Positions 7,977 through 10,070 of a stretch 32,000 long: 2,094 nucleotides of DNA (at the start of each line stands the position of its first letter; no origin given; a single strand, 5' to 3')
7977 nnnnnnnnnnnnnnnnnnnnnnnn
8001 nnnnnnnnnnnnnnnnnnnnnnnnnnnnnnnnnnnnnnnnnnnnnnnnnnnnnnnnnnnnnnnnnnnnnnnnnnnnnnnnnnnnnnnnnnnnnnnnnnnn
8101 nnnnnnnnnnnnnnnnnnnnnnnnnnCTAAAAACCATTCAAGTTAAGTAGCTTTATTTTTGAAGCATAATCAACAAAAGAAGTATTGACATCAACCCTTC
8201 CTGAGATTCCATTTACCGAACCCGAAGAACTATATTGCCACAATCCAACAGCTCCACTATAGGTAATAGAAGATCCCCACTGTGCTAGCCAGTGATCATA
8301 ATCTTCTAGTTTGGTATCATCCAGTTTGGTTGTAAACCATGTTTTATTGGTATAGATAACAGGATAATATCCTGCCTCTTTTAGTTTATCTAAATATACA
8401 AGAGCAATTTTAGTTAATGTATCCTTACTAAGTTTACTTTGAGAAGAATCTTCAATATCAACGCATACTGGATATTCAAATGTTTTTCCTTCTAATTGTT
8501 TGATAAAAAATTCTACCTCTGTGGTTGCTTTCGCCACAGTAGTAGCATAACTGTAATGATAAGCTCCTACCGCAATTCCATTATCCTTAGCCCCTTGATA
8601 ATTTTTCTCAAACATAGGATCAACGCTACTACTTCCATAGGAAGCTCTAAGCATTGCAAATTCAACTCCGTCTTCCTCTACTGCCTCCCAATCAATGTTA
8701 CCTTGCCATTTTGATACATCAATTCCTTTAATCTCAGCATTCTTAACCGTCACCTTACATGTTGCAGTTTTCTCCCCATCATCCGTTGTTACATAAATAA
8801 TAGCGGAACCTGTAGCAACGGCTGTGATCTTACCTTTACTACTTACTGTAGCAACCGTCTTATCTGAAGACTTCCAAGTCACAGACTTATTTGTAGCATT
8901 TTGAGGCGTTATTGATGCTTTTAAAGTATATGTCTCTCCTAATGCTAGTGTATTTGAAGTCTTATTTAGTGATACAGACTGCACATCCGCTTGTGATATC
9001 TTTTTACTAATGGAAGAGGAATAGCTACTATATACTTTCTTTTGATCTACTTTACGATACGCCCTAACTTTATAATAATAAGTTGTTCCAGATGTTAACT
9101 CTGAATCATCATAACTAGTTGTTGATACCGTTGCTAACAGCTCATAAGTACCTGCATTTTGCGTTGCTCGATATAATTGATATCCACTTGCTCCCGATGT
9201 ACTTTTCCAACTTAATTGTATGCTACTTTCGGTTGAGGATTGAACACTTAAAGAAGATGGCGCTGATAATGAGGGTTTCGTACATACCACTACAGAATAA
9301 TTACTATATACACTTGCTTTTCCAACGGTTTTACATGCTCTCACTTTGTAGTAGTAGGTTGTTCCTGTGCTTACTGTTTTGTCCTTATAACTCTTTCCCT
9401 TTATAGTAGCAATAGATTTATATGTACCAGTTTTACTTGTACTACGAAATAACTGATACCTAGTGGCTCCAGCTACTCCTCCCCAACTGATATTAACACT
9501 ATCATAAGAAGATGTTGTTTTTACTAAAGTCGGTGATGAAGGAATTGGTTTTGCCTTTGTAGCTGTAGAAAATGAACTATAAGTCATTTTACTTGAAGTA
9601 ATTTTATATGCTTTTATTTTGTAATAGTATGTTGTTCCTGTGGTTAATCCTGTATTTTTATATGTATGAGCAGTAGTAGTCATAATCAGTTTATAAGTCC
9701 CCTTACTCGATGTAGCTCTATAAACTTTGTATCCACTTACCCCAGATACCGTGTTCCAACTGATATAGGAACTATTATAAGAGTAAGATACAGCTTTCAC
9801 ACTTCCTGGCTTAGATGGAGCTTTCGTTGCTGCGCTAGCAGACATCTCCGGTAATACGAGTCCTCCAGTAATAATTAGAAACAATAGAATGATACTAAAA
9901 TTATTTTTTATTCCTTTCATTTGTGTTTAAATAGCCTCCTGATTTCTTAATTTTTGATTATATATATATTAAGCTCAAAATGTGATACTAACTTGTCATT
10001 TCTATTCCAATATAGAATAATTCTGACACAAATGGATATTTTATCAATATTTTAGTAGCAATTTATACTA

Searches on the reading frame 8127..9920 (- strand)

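Call 4: search_protein_families(library=pfam, proteins=[window:8127-9920:-], max_evalue=1)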
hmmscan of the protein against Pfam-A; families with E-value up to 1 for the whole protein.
window:8127-9920:- (597 aa): 9 families
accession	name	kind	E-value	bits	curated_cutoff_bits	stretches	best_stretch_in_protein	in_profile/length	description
PF01183.26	Glyco_hydro_25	-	1.1e-40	140.3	27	1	400-572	1-180/180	Glycosyl hydrolases family 25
PF02368.24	Big_2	-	1.5e-19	70.2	22.8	1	313-390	2-79/79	Bacterial Ig-like domain (group 2)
PF00041.27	fn3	-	4.8e-11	43.2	25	2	219-291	1-72/84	Fibronectin type III domain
PF21910.2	GH85_C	-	4.3e-06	27.5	27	2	225-270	10-55/95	GH85 endohexosaminidases, C-terminal domain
PF22359.2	Big-like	-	3.8e-05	24.3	27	1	347-394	3-48/48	Bacterial Ig-like domain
PF25788.1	Ig_Rha78A_N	-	0.0092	16.7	27.4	1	231-298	17-94/105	Rha78A-like, N-terminal immunoglobulin domain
PF16656.11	Pur_ac_phosph_N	-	0.17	12.9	30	1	49-111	26-88/93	Purple acid Phosphatase, N-terminal domain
PF14684.11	Tricorn_C1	-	0.19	12.1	24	0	437-472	16-51/59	Tricorn protease C1 domain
PF16655.11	PhoD_N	-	0.52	11.3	30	0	232-290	26-81/90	PhoD-like phosphatase, N-terminal domain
